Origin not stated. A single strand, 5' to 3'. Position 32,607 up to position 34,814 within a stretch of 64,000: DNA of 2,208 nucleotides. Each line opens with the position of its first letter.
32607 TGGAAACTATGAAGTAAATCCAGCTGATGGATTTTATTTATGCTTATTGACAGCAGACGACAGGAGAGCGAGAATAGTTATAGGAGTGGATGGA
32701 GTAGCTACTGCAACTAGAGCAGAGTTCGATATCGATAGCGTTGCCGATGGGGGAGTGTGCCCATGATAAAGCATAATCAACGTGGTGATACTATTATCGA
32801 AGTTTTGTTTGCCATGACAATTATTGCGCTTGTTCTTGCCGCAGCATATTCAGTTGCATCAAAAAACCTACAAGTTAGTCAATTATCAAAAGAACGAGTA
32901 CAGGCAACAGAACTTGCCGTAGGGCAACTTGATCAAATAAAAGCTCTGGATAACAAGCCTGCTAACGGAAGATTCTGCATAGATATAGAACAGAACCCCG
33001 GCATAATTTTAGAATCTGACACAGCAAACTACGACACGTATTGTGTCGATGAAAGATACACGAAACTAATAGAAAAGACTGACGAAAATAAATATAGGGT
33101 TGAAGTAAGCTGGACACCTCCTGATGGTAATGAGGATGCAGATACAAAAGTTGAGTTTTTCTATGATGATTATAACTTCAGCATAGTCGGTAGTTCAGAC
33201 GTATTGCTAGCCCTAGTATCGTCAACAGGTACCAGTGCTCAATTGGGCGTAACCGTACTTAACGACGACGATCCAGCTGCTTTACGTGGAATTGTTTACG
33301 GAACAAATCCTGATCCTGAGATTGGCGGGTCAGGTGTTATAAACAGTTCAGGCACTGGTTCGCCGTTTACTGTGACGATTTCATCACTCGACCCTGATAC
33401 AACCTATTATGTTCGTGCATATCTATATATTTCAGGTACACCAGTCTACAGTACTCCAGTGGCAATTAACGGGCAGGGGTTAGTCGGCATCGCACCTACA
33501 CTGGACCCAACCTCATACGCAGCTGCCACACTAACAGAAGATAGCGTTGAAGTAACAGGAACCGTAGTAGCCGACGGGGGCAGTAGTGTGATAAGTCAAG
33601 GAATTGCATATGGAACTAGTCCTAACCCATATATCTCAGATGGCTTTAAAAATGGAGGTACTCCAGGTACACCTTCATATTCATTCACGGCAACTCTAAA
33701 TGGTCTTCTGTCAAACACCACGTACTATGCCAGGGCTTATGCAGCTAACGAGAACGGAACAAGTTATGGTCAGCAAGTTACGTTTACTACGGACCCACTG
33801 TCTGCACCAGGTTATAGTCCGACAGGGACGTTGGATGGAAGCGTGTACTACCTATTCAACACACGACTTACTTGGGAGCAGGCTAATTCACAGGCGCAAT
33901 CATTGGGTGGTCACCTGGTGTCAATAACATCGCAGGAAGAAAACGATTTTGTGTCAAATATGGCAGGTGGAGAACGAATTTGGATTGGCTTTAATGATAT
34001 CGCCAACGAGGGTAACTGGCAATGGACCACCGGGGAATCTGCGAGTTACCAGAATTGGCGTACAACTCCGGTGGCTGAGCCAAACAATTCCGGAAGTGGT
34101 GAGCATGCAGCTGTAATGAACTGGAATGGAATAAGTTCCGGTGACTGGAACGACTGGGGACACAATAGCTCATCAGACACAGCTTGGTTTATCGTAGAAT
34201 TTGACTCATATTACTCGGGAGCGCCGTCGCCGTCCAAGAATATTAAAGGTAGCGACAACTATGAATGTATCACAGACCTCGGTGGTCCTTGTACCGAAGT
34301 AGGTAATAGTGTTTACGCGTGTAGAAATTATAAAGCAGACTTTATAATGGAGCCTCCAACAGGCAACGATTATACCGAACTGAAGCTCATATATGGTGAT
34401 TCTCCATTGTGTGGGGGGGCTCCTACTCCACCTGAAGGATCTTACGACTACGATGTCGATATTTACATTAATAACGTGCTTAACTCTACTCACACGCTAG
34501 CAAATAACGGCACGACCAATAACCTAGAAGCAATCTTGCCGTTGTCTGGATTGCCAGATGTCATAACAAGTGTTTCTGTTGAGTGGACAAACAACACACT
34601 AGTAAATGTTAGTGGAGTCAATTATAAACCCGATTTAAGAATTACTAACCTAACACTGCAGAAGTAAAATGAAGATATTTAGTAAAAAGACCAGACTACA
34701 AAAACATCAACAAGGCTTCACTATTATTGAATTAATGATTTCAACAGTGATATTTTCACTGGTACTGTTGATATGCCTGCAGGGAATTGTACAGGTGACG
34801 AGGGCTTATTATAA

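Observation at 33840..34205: C-type lectin domain with intact EPN and WND sugar/Ca2+ motifs but no cysteines, fused to a type IV pilin-like N-terminus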

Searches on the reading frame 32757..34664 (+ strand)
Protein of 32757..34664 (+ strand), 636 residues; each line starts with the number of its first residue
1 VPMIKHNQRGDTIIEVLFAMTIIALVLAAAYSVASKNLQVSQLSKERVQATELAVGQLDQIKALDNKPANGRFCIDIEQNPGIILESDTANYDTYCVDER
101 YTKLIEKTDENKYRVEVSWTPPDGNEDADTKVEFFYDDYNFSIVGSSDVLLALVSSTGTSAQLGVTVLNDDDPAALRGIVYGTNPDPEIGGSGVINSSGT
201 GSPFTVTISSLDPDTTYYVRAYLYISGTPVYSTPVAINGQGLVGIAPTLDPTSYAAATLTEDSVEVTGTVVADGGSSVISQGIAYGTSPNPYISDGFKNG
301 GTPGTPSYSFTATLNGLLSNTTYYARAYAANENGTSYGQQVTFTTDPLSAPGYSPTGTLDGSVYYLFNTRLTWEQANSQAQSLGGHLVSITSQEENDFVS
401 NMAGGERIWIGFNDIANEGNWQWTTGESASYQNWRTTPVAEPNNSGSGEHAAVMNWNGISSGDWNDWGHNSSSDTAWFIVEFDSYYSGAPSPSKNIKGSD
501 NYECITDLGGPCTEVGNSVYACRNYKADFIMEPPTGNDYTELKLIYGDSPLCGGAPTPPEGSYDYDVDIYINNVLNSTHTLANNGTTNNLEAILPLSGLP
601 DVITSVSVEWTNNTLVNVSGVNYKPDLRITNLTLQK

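Call 3: search_protein_families(library=pfam, proteins=[window:32757-34664:+], max_evalue=1)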
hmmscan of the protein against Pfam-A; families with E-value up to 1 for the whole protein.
window:32757-34664:+ (636 aa): 7 families
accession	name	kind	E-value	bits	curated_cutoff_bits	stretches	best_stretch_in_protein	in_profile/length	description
PF00059.27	Lectin_C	-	6e-16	59.6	22.6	1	370-467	2-95/107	Lectin C-type domain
PF16656.11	Pur_ac_phosph_N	-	1.6e-05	25.8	30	2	301-345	52-93/93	Purple acid Phosphatase, N-terminal domain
PF07963.17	N_methyl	-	2.7e-05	24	21.2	1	6-31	2-27/27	Prokaryotic N-terminal methylation motif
PF00041.27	fn3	-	0.00016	22.2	25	2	301-340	42-80/84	Fibronectin type III domain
PF10179.15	NDNF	-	0.014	15.9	27.3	0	200-220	85-105/127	Neuron-derived neurotrophic factor, first Fn(III) domain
PF19081.6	Ig_7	-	0.016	15.9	27.3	0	300-347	39-84/84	Ig-like domain CHU_C associated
PF16974.11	NAR2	-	0.021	14.8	26.6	0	309-342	92-127/142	High-affinity nitrate transporter accessory, Ig-like domain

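Call 4: search_protein_families(library=ncbifam, proteins=[window:32757-34664:+], max_evalue=1)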
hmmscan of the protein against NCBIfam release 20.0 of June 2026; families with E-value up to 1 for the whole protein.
window:32757-34664:+ (636 aa): 10 families
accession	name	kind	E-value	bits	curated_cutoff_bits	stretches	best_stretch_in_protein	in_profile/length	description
NF049889.1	AlphArabdaseBT0360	equivalog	1.2e-17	63.7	600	2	256-346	42-130/639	arabinan endo-1,5-alpha-L-arabinosidase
TIGR02523.1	type_IV_pilV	equivalog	5e-05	23.8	52.2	1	8-64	1-57/139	type IV pilus modification protein PilV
TIGR01707.1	gspI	equivalog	8.2e-05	23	44.35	1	10-64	1-55/101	type II secretion system minor pseudopilin GspI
TIGR02532.1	IV_pilin_GFxxxE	domain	0.0022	17.8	16.3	1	12-31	5-24/24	prepilin-type N-terminal cleavage/methylation domain-containing protein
TIGR01708.2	typeII_sec_gspH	equivalog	0.0073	16.3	80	1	8-46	1-39/169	type II secretion system minor pseudopilin GspH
NF051431.1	Rv0361_Cterm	subfamily_domain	0.019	15.1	37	1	16-124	5-118/140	Rv0361 family membrane protein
TIGR02596.1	TIGR02596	subfamily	0.021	14.9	70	1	12-53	2-44/196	Verru_Chthon cassette protein D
TIGR01711.1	gspJ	equivalog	0.022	14.6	64.85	1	9-49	1-41/192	type II secretion system minor pseudopilin GspJ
NF007800.0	PRK10506.1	equivalog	0.15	11.9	158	1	5-49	5-49/163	prepilin peptidase-dependent protein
NF050032.1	Rv1733c_fam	subfamily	0.23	11.4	80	0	107-131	76-100/180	Rv1733c family protein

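Call 10: find_homologous_proteins(query=window:32757-34664:+, max_evalue=0.00001)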
Query window:32757-34664:+ (636 aa): 328 proteins with E <= 0.00001 among 8000 candidates; the best 120 are listed.
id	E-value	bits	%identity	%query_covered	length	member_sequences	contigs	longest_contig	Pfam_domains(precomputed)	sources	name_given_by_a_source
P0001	7.5e-111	390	40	26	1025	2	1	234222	PF16655.13,PF16974.12,PF25059.2,PF23376.2,PF21466.4,PF24489.2,PF00041.28,PF26747.1,PF10179.16,PF16656.12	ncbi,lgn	-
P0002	5.7e-108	380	41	75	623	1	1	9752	PF00059.28,PF00041.28,PF16656.12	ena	-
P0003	5.3e-107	377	39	100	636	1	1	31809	PF07963.18,PF00059.28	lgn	-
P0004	5.1e-105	370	41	30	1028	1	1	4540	PF16974.12,PF25059.2,PF00041.28,PF10179.16,PF16656.12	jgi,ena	jgi:hypothetical protein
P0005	2.3e-92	329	39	28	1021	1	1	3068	PF09603.16,PF16655.13,PF16974.12,PF25059.2,PF00041.28,PF26747.1,PF10179.16,PF16656.12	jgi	jgi:uncharacterized protein (TIGR02145 family)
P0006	3.5e-92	328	38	29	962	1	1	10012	PF16974.12,PF10029.16,PF17964.8,PF00041.28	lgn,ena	-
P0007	3.6e-90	321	32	44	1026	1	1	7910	PF09603.16,PF16974.12,PF25059.2,PF00041.28,PF26747.1,PF10179.16,PF16656.12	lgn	-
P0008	9.2e-88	313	40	37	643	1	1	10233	PF07963.18,PF00059.28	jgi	jgi:prepilin-type N-terminal cleavage/methylation domain-containing protein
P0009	1.1e-87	313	39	29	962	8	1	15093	PF16974.12,PF10029.16,PF00041.28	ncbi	ncbi:MAG: DUF2271 domain-containing protein [Paludibacter sp.]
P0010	3.0e-85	305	40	31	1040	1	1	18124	PF16974.12,PF25059.2,PF00041.28,PF10179.16,PF16656.12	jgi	jgi:hypothetical protein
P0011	4.3e-85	305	35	33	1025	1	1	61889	PF09603.16,PF16974.12,PF25059.2,PF00041.28,PF16656.12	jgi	jgi:uncharacterized protein (TIGR02145 family)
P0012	3.5e-84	302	37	30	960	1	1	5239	PF16974.12,PF25059.2,PF00041.28,PF26747.1,PF16656.12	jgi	jgi:hypothetical protein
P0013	3.9e-83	298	36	34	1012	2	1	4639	PF16655.13,PF16974.12,PF25059.2,PF17964.8,PF00041.28,PF26747.1,PF10179.16,PF16656.12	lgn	-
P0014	6.7e-83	297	35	30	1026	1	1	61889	PF09603.16,PF16974.12,PF25059.2,PF00041.28,PF16656.12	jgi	jgi:uncharacterized protein (TIGR02145 family)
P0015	7.8e-83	297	36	28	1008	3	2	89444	PF16974.12,PF25059.2,PF00041.28,PF26747.1,PF16656.12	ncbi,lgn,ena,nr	ncbi:MAG TPA: hypothetical protein VMV47_04845 [Bacteroidales bacterium]|nr:hypothetical protein [Ba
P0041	3.7e-70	255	37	76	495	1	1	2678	PF00059.28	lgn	-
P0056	2.2e-62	230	37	75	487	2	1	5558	PF25059.2,PF00059.28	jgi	jgi:type II secretory pathway pseudopilin PulG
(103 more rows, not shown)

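Call 12: find_related_loci(query=A1, collection=genome_contigs, flank=8000)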
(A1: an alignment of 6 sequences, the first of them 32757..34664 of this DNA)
Query A1 (636 aa) in genome_contigs; peptide patterns used: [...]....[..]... (x = any residue, [..] = any of these).
311 stretches matched a pattern; 192 encode a relative of the query (tblastn E <= 1e-3); the best 80 are kept; 80 distinct loci.
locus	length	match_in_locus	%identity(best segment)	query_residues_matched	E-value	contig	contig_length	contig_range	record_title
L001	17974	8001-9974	30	6-634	4e-66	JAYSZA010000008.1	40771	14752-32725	MAG: Candidatus Saccharibacteria bacterium isolate GFS_13516 GFS_13516_7, whole genome shotgun sequence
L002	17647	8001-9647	44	1-489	6e-25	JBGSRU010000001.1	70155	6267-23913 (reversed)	MAG: Candidatus Saccharimonadales bacterium isolate JTS-AC366 k141_666978, whole genome shotgun sequence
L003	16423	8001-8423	30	1-139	2e-13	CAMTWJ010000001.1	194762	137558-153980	MAG: uncultured Candidatus Saccharibacteria bacterium isolate G02_MAG_00014 genome assembly, contig: G02_MAG_00014_00000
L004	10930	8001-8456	30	1-136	6e-13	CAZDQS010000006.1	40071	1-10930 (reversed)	MAG TPA_asm: uncultured Candidatus Saccharibacteria bacterium isolate SRP144015_co1_47 genome assembly, contig: NODE_528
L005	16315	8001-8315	33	2-124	1e-12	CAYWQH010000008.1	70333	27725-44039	MAG TPA_asm: uncultured Candidatus Saccharibacteria bacterium isolate SRP200132_co1_766 genome assembly, contig: NODE_51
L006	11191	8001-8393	35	1-134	1e-12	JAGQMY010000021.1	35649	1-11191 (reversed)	MAG: Candidatus Saccharibacteria bacterium isolate HKST-UBA54 2015-01-06_1_(paired)_contig_47000, whole genome shotgun s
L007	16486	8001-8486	28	5-126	4e-12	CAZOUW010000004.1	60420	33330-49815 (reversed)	MAG TPA_asm: uncultured Candidatus Saccharibacteria bacterium isolate SRP133034_co1_52 genome assembly, contig: NODE_286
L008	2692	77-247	53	7-63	5e-12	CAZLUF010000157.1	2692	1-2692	MAG TPA_asm: uncultured Candidatus Peribacteria bacterium isolate SRP278252_co2_102 genome assembly, contig: NODE_87356_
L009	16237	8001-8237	41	6-91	6e-12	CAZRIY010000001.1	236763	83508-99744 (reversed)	MAG TPA_asm: uncultured Candidatus Saccharibacteria bacterium isolate SRP136066_co1_426 genome assembly, contig: NODE_11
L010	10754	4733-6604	33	4-88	1e-11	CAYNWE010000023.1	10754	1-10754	MAG TPA_asm: uncultured Candidatus Saccharibacteria bacterium isolate binchicken_co328_38 genome assembly, contig: NODE_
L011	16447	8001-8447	32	4-136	2e-11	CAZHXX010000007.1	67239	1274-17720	MAG TPA_asm: uncultured Candidatus Saccharibacteria bacterium isolate SRP257259_co1_389 genome assembly, contig: NODE_38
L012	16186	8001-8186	45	1-62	3e-11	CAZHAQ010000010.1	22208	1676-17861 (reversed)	MAG TPA_asm: uncultured Candidatus Saccharibacteria bacterium isolate SRP268622_co1_526 genome assembly, contig: NODE_48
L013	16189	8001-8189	44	6-68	4e-11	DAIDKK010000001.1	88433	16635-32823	MAG TPA_asm: Candidatus Saccharibacteria bacterium isolate clean405 NODE_1_length_88433_cov_5.239214, whole genome shotg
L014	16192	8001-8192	45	1-64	4e-11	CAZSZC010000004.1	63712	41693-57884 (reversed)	MAG TPA_asm: uncultured Candidatus Saccharibacteria bacterium isolate SRP298887_co1_348 genome assembly, contig: NODE_24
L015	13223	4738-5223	33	8-163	1e-10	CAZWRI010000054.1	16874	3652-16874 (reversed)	MAG TPA_asm: uncultured Candidatus Saccharibacteria bacterium isolate binchicken_co84_531 genome assembly, contig: k141_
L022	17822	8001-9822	44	1-143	7e-10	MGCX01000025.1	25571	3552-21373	MAG: Candidatus Saccharibacteria bacterium RIFCSPHIGHO2_12_FULL_49_19 rifcsphigho2_12_scaffold_4135, whole genome shotgu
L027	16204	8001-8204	38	1-68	3e-9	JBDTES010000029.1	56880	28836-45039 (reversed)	MAG: Candidatus Saccharimonadales bacterium isolate cluster2_bin.208 k127_952389, whole genome shotgun sequence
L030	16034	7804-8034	35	4-79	2e-8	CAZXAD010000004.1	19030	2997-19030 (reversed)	MAG TPA_asm: uncultured Candidatus Saccharibacteria bacterium isolate binchicken_co207_172 genome assembly, contig: NODE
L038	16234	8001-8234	37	8-79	6e-8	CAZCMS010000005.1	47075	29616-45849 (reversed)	MAG TPA_asm: uncultured Candidatus Saccharibacteria bacterium isolate SRP193066_co1_124 genome assembly, contig: NODE_86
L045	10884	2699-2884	35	1-62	7e-8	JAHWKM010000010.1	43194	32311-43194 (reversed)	MAG: Candidatus Parcubacteria bacterium isolate 0813_bin17 NODE_10_length_43194_cov_7.191028, whole genome shotgun seque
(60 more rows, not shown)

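Call 15: search_protein_families(library=pfam, proteins=[L001:7950-9986:+, L002:7998-9653:+, L003:7992-9179:+, L010:4733-6304:+, L015:4720-6396:+, L022:7962-9320:+, L027:8001-9248:+, L030:7783-9309:+, L038:7944-9224:+, L045:2699-4108:+], max_evalue=0.001)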
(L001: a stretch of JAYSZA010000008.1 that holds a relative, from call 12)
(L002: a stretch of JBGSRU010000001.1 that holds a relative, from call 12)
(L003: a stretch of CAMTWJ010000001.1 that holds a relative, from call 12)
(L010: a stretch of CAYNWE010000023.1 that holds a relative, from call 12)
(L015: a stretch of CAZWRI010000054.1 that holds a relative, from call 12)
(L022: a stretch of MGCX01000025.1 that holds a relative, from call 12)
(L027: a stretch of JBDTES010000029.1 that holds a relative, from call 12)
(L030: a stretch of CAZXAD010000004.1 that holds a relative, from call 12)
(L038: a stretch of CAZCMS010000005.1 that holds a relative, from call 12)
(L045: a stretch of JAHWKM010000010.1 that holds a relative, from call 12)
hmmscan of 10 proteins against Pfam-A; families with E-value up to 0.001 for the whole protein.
L001:7950-9986:+ (679 aa): 1 family
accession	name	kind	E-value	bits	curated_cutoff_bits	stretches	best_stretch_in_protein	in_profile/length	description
PF00059.27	Lectin_C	-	1.4e-08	35.8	22.6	1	396-473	2-75/107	Lectin C-type domain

L002:7998-9653:+ (552 aa): 2 families
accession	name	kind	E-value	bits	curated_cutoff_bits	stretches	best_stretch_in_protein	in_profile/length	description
PF00059.27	Lectin_C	-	5.2e-29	101.6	22.6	2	296-397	3-104/107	Lectin C-type domain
PF07963.17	N_methyl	-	0.00087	19.2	21.2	0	7-32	2-27/27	Prokaryotic N-terminal methylation motif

L003:7992-9179:+ (396 aa): 1 family
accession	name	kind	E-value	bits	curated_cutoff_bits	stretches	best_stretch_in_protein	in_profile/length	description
PF07963.17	N_methyl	-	0.00089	19.2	21.2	0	8-33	2-27/27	Prokaryotic N-terminal methylation motif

L010:4733-6304:+ (524 aa): 1 family
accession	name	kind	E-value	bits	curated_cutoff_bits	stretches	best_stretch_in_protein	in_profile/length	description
PF07963.17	N_methyl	-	9.4e-05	22.3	21.2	1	3-28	2-27/27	Prokaryotic N-terminal methylation motif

L015:4720-6396:+ (559 aa): 1 family
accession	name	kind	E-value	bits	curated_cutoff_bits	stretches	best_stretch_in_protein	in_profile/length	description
PF07963.17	N_methyl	-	0.00045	20.1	21.2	1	8-29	5-26/27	Prokaryotic N-terminal methylation motif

L022:7962-9320:+ (453 aa): 1 family
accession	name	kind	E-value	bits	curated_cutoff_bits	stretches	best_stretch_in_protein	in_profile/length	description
PF07963.17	N_methyl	-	5.8e-05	22.9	21.2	1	25-44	8-27/27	Prokaryotic N-terminal methylation motif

L027:8001-9248:+ (416 aa): 1 family
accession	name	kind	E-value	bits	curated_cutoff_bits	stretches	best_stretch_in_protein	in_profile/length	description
PF07963.17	N_methyl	-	0.00019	21.3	21.2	1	6-31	2-27/27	Prokaryotic N-terminal methylation motif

L030:7783-9309:+ (509 aa): 3 families
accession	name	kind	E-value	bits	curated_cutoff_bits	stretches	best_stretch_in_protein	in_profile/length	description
PF12810.13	ALK_LTK_GRD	-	2e-11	44.8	24.5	1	284-490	11-203/243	ALK/LTK, Glycine-rich domain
PF18911.6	PKD_4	-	1.7e-09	38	27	1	185-255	12-80/85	PKD domain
PF00801.26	PKD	-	1.9e-06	28.2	23.5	1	183-249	7-72/80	PKD domain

L038:7944-9224:+ (427 aa): 1 family
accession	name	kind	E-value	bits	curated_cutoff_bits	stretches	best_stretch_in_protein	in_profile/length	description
PF18885.6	DUF5648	-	1.3e-12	48.5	25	1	282-400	11-116/134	Domain of unknown function (DUF5648)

L045:2699-4108:+ (470 aa): 0 families

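Call 29: find_encoding_contigs(protein=P0003, flank=8000, max_places=2)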
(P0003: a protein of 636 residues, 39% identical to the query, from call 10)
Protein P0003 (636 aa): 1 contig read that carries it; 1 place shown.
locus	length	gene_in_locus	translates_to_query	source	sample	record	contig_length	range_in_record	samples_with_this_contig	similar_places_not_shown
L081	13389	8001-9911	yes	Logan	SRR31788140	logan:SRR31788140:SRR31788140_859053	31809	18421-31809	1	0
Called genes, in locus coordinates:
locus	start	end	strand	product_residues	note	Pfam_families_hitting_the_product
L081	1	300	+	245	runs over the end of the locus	-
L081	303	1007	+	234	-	-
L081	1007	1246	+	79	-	-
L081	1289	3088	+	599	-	PF05157:MshEN, PF00437:T2SSE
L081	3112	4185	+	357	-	PF00437:T2SSE, PF13191:AAA_16 (weak), PF13401:AAA_22 (weak)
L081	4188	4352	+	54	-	-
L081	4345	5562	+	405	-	PF28597:T2SSF_N, PF00482:T2SSF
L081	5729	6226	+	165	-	PF07963:N_methyl (weak)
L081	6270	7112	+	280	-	PF06750:A24_N_bact, PF01478:Peptidase_A24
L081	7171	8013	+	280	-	-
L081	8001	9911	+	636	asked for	PF07963:N_methyl (weak), PF00059:Lectin_C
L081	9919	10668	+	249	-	PF07963:N_methyl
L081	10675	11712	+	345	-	-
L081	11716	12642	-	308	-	PF02899:Phage_int_SAM_1, PF13102:Phage_int_SAM_5, PF13495:Phage_int_SAM_4 (faint), PF00589:Phage_integrase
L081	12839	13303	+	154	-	PF00334:NDK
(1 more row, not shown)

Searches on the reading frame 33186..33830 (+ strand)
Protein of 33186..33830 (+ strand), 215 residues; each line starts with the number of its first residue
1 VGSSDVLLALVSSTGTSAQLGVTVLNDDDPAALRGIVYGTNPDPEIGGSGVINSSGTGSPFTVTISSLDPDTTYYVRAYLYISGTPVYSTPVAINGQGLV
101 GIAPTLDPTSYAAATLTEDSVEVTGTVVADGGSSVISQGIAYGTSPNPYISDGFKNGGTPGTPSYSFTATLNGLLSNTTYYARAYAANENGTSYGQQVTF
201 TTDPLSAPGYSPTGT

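Call 41: search_protein_families(library=pfam, proteins=[window:33186-33830:+], max_evalue=10)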
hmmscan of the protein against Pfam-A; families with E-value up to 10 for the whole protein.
window:33186-33830:+ (215 aa): 5 families
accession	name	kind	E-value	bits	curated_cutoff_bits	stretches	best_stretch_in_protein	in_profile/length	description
PF16656.11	Pur_ac_phosph_N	-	4.7e-08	33.9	30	2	155-202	55-93/93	Purple acid Phosphatase, N-terminal domain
PF00041.27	fn3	-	1.8e-05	25.3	25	2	116-197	11-80/84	Fibronectin type III domain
PF10179.15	NDNF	-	0.0016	19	27.3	2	57-77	85-105/127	Neuron-derived neurotrophic factor, first Fn(III) domain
PF16974.11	NAR2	-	0.0022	18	26.6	2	166-199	92-127/142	High-affinity nitrate transporter accessory, Ig-like domain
PF19081.6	Ig_7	-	0.014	16.1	27.3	2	56-79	44-65/84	Ig-like domain CHU_C associated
